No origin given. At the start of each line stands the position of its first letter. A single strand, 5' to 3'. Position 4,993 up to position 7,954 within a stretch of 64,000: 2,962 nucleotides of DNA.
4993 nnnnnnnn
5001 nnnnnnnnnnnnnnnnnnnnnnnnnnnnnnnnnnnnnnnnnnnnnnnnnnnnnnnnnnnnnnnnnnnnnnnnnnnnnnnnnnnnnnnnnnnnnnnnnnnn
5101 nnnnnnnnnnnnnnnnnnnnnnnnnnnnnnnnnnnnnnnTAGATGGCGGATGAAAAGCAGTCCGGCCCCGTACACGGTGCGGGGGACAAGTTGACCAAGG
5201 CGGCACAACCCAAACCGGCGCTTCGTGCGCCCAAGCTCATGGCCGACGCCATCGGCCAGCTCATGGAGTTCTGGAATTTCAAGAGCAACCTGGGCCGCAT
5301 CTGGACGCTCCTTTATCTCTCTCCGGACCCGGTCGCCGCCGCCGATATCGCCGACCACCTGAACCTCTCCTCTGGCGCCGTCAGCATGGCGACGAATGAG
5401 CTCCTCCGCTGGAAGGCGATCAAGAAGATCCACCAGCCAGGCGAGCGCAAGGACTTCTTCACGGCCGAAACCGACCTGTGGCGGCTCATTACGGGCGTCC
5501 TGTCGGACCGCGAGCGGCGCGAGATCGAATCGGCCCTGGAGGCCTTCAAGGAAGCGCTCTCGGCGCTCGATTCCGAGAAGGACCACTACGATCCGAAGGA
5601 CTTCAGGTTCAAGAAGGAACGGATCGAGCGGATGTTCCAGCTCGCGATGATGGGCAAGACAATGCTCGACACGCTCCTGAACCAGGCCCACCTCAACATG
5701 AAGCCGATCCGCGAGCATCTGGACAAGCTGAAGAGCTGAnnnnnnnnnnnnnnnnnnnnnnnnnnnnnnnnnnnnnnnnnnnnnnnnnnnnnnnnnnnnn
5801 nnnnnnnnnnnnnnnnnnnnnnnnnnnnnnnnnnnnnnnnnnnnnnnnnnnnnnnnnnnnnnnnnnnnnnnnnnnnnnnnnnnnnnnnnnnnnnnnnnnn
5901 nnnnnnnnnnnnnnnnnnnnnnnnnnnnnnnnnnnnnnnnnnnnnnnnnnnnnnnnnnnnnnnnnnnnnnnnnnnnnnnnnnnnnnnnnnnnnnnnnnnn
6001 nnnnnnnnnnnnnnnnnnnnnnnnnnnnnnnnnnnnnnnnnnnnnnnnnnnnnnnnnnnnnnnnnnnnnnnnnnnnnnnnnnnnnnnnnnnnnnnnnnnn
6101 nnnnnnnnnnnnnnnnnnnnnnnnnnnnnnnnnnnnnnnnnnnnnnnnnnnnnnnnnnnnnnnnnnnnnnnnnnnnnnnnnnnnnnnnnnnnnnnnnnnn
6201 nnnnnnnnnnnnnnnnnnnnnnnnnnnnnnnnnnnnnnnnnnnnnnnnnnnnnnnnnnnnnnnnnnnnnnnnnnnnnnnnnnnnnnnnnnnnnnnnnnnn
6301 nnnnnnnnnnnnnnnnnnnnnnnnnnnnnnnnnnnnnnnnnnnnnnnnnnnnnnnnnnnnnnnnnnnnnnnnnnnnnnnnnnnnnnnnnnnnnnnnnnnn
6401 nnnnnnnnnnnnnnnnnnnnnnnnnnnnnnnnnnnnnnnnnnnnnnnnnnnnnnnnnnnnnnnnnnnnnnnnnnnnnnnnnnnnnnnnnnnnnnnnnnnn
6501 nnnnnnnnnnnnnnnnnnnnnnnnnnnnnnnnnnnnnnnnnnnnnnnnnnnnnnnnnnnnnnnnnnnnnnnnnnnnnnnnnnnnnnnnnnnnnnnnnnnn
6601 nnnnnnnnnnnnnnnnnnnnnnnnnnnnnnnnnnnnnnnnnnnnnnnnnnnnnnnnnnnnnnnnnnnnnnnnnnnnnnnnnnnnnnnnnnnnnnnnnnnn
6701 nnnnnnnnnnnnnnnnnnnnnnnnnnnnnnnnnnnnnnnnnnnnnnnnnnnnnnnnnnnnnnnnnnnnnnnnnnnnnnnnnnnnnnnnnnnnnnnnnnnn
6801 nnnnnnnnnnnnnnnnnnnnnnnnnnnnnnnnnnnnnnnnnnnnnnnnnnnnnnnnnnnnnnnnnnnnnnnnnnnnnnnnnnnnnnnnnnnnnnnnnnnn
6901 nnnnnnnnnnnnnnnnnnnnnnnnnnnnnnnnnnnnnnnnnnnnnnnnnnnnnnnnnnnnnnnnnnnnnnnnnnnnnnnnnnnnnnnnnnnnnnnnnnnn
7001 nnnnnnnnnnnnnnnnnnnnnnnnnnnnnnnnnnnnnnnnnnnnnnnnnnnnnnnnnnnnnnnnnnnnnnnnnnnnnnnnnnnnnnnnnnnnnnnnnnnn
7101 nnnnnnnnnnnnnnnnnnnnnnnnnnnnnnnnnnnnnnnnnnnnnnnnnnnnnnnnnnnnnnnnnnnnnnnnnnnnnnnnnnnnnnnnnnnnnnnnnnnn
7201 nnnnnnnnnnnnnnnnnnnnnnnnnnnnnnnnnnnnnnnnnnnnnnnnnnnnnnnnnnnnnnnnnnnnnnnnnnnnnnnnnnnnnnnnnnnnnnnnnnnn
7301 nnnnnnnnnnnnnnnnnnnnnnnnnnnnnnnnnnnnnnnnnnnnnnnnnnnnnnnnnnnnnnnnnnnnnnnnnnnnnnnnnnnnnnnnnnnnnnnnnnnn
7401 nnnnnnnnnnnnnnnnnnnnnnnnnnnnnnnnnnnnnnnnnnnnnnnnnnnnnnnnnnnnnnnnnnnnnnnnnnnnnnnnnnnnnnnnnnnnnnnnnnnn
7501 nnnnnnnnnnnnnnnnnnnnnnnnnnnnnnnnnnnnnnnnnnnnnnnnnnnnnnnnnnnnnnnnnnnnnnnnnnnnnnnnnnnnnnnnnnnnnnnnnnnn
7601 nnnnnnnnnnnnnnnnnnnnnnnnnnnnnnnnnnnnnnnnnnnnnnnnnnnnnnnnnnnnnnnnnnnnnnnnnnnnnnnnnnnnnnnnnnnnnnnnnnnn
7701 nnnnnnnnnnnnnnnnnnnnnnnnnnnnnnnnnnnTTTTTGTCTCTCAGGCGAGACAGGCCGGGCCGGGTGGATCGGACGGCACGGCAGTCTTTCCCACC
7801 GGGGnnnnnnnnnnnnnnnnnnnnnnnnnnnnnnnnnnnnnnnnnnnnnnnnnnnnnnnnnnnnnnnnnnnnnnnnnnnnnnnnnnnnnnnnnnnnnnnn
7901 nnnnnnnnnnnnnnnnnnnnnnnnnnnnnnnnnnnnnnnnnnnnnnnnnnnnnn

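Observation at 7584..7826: Both amt paralogs have a sigma54 -24/-12 promoter immediately followed by a conserved 60-nt block at the start of a ~200-nt leader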

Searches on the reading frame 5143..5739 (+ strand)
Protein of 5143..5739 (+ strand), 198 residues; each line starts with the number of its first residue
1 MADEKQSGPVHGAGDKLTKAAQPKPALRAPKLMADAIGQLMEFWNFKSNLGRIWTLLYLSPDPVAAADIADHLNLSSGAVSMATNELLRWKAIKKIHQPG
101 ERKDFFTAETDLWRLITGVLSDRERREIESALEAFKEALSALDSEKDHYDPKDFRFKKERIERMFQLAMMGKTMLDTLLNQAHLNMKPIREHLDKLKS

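Call 19: search_protein_families(library=pfam, proteins=[window:5143-5739:+])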
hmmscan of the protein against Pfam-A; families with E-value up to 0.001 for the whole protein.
window:5143-5739:+ (198 aa): 1 family
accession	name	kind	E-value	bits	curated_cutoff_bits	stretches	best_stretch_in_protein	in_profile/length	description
PF12802.13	MarR_2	-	7.1e-05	23.3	27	1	55-102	10-59/61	MarR family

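Call 76: find_homologous_proteins(query=window:5143-5739:+, max_evalue=0.00001)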
Query window:5143-5739:+ (198 aa): 206 proteins with E <= 0.00001 among 429 candidates; the best 120 are listed.
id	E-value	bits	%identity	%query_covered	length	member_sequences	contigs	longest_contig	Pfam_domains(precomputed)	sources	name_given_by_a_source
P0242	1.3e-101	356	85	94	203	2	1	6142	-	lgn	-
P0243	1.4e-99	349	96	84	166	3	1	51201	-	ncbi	-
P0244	2.1e-92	326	82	89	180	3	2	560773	-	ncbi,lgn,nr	ncbi:MAG: ArsR family transcriptional regulator [Deltaproteobacteria bacterium]|nr:ArsR family trans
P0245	1.0e-49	187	89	48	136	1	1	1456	PF12802.14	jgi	jgi:transcriptional regulator, ArsR family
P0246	3.6e-46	175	51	81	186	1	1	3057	PF12802.14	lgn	-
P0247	2.1e-45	173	49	81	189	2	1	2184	PF12802.14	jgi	jgi:DNA-binding transcriptional regulator GbsR (MarR family)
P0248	2.8e-45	172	49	84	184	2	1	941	-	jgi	-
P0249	2.8e-45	172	49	81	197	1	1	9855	-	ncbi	-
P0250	3.1e-45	172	43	98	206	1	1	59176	PF12802.14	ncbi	-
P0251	3.8e-45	172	51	81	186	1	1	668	-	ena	-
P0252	4.2e-45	172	49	81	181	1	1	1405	PF12802.14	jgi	jgi:DNA-binding transcriptional regulator GbsR (MarR family)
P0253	5.0e-45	172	50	81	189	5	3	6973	-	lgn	-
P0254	7.7e-45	171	48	82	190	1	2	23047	PF12802.14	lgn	-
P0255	7.8e-45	171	49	81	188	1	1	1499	PF12802.14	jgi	jgi:DNA-binding transcriptional regulator GbsR (MarR family)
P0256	9.3e-45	171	49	81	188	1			PF12802.14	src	-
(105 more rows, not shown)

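Call 77: find_encoding_contigs(protein=P0244, flank=8000, max_places=3)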
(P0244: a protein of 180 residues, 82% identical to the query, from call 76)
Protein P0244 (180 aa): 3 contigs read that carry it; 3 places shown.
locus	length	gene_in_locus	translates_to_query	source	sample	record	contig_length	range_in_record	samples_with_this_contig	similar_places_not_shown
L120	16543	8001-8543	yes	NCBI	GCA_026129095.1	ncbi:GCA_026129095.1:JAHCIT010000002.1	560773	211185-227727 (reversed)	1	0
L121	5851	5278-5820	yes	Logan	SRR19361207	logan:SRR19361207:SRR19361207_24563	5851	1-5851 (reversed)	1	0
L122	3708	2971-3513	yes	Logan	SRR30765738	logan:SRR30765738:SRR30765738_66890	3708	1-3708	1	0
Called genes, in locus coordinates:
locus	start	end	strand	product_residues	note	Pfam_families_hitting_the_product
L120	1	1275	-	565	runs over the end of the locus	PF03109:ABC1, PF01636:APH (weak), PF00069:Pkinase (weak), PF01163:RIO1 (faint), PF27536:UbiB_helical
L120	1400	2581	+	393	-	PF17785:PUA_3, PF10672:Methyltrans_SAM, PF03602:Cons_hypoth95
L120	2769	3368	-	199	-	-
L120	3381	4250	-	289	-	PF27259:AF_1499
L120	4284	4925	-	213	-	PF00440:TetR_N, PF16295:TetR_C_10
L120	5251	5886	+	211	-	PF24217:DUF7436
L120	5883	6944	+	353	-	PF00348:polyprenyl_synt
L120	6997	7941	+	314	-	PF01040:UbiA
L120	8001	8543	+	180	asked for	-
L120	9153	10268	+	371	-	-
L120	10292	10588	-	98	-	PF00498:FHA, PF16697:Yop-YscD_cpl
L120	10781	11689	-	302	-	PF00089:Trypsin, PF13365:Trypsin_2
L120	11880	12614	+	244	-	PF00392:GntR, PF07729:FCD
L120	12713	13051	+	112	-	PF06127:Mpo1-like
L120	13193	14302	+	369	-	PF13776:DUF4172, PF02661:Fic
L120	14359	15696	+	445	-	-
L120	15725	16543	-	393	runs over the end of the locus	-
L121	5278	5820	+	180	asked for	-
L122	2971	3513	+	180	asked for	-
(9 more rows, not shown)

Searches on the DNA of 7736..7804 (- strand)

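Call 59: build_rna_model(alignment_id=A8, structure=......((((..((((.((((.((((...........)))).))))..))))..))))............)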
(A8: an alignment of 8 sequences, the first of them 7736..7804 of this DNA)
Model R1 built from alignment A8 (8 sequences, 70 columns); structure: as given.
model positions 69; base pairs 16; branch points 0; effective number of sequences 2.47; information 0.815 bits per position. Calibrated on 0.2 Mb of random sequence (short: E-values are rough).
structure used (alignment columns):
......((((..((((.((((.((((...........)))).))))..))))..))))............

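Call 61: search_with_rna_model(model_id=R1, sources=[window, L081, L082, L084, L086, L111, L113, L114, L118, L119], max_evalue=10)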
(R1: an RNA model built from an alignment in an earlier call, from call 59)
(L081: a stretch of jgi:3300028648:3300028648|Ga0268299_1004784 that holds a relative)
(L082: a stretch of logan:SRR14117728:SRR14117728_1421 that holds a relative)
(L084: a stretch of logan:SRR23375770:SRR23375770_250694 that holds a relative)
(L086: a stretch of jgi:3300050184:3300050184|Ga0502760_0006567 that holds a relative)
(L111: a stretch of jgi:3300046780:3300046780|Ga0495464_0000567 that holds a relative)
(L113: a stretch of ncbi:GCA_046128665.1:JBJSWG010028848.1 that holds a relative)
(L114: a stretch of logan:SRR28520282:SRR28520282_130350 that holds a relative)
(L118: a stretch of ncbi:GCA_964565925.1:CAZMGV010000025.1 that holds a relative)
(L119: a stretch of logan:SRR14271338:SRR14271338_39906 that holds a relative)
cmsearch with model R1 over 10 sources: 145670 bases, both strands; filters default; matches with E-value up to 10: 11.
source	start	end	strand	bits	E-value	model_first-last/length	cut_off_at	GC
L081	5782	5850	+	94.6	1.3e-22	1-69/69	no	0.67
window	7736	7804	-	94.6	1.3e-22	1-69/69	no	0.67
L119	3235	3303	+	94.6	1.3e-22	1-69/69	no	0.67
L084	1081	1149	+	88.9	4.1e-21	1-69/69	no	0.68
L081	3347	3415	+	85.4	3.5e-20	1-69/69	no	0.64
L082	829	896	+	81.4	4.2e-19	1-69/69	no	0.63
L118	5333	5401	+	80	9.8e-19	1-69/69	no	0.62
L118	7751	7819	+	79.7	1.1e-18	1-69/69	no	0.64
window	10177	10244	-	73.2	6e-17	1-69/69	no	0.66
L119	795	862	+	73.2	6e-17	1-69/69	no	0.66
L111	7640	7707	-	13.4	0.46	1-69/69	no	0.66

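Call 62: search_with_rna_model(model_id=R1, sources=[L001, L002, L003, L004, L005, L006, L007, L008, L009, L010, L011, L012, L013, L014, L015, L016, L017, L018, L019, L020, L021, L022, L023, L024, L025, L026, L027, L028, L029, L030, L031, L032, L033, L034, L035, L036, L037, L038, L039, L040, L041, L042, L043, L044, L045, L046, L047, L048, L049, L050, L051, L052, L053, L054, L055, L056, L057, L058, L059, L060, L061, L062, L063, L064, L065, L066, L067, L068, L069, L070, L071, L072, L073, L074, L075, L076, L077, L078, L079, L080, L112, L115, L116, L117], max_evalue=5)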
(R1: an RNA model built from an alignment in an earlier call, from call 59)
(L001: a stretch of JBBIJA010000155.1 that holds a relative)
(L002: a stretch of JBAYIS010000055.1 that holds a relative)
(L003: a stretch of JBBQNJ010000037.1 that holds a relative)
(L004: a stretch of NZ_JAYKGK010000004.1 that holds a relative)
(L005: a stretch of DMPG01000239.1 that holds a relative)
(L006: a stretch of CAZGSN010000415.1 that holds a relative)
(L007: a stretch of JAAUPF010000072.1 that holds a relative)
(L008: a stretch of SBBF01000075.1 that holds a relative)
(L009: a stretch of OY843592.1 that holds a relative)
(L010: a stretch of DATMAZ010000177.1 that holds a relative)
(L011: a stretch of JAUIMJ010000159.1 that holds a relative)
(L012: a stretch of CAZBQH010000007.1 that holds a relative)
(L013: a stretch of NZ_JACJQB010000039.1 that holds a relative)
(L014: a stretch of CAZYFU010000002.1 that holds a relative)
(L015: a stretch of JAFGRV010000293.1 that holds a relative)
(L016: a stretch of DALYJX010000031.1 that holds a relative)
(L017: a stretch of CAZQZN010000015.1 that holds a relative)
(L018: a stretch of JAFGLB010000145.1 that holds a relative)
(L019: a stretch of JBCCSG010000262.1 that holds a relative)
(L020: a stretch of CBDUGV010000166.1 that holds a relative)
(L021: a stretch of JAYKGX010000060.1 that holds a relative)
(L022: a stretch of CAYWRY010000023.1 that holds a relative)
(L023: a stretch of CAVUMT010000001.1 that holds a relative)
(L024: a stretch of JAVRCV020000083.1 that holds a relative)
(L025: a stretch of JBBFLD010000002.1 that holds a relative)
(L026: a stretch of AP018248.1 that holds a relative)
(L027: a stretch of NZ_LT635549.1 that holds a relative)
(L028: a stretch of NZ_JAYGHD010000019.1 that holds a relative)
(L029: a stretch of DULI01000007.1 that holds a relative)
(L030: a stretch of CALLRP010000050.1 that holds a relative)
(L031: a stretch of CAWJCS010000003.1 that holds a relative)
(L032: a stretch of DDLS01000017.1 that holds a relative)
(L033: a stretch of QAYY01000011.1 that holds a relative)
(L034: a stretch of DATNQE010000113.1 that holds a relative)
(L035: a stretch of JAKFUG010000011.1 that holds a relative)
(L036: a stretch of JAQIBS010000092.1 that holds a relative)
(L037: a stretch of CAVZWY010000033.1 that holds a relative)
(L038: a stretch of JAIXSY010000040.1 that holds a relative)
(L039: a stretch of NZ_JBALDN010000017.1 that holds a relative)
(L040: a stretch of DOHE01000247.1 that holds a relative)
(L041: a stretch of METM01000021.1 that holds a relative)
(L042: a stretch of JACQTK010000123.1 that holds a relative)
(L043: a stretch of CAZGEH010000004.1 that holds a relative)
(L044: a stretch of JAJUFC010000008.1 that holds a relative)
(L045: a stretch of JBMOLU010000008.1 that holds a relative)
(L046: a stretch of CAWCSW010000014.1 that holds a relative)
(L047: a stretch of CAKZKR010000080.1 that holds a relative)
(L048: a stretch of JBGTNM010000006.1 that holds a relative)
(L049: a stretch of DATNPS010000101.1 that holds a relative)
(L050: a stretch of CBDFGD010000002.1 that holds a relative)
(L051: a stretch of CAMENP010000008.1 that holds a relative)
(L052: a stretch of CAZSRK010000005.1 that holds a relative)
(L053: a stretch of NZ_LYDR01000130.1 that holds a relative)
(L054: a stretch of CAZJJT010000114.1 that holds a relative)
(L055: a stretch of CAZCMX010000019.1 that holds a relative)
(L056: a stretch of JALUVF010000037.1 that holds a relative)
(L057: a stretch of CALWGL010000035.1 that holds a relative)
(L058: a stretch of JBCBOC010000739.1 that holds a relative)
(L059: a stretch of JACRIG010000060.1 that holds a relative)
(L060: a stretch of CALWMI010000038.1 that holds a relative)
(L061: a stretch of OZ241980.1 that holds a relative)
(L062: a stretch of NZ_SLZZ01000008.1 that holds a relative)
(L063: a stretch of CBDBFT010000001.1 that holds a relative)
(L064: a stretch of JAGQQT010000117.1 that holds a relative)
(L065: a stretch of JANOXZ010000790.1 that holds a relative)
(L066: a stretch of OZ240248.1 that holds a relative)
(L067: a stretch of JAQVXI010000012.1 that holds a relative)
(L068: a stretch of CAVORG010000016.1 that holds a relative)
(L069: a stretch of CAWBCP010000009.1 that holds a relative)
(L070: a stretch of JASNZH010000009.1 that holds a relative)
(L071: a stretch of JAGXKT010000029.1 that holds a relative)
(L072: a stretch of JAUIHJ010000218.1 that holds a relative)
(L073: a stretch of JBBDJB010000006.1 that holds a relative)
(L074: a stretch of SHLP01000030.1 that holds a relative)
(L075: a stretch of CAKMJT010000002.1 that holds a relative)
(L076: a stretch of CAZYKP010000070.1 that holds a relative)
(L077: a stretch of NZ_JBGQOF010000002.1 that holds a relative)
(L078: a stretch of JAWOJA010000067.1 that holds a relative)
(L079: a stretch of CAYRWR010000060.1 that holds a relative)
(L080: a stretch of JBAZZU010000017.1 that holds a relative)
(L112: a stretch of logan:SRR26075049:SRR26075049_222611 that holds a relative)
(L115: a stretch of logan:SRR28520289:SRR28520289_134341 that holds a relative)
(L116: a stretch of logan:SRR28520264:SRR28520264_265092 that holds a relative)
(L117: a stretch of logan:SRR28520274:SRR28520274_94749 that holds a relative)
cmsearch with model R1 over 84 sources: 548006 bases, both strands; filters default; matches with E-value up to 5: 3.
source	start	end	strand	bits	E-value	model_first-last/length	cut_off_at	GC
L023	4630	4652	-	14.9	0.65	21-43/69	no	0.7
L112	4449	4516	-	13.4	1.7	1-69/69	no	0.66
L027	5257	5306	+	12.3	3.3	1-69/69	no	0.64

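Call 78: search_with_rna_model(model_id=R1, sources=[L120, L121, L122], max_evalue=1)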
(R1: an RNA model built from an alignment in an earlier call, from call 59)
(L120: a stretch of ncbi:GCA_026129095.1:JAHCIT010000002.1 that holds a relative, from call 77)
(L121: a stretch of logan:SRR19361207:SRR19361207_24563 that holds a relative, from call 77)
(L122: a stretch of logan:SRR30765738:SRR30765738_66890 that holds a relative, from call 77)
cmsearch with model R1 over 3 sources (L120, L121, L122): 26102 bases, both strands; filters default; matches with E-value up to 1: 2.
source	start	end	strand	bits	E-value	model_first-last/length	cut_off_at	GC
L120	15099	15124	-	10.7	0.42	20-44/69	no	0.77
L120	15673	15714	+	10.3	0.53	12-54/69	no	0.71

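Call 82: search_with_rna_model(model_id=R1, sources=[L123, L124, L125], max_evalue=1)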
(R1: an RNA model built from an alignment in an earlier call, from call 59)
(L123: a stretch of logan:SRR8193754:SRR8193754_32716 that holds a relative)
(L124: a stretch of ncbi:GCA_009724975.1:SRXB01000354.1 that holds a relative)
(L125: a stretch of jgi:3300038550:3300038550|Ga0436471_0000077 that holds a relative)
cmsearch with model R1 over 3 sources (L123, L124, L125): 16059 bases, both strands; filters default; matches with E-value up to 1: 0.
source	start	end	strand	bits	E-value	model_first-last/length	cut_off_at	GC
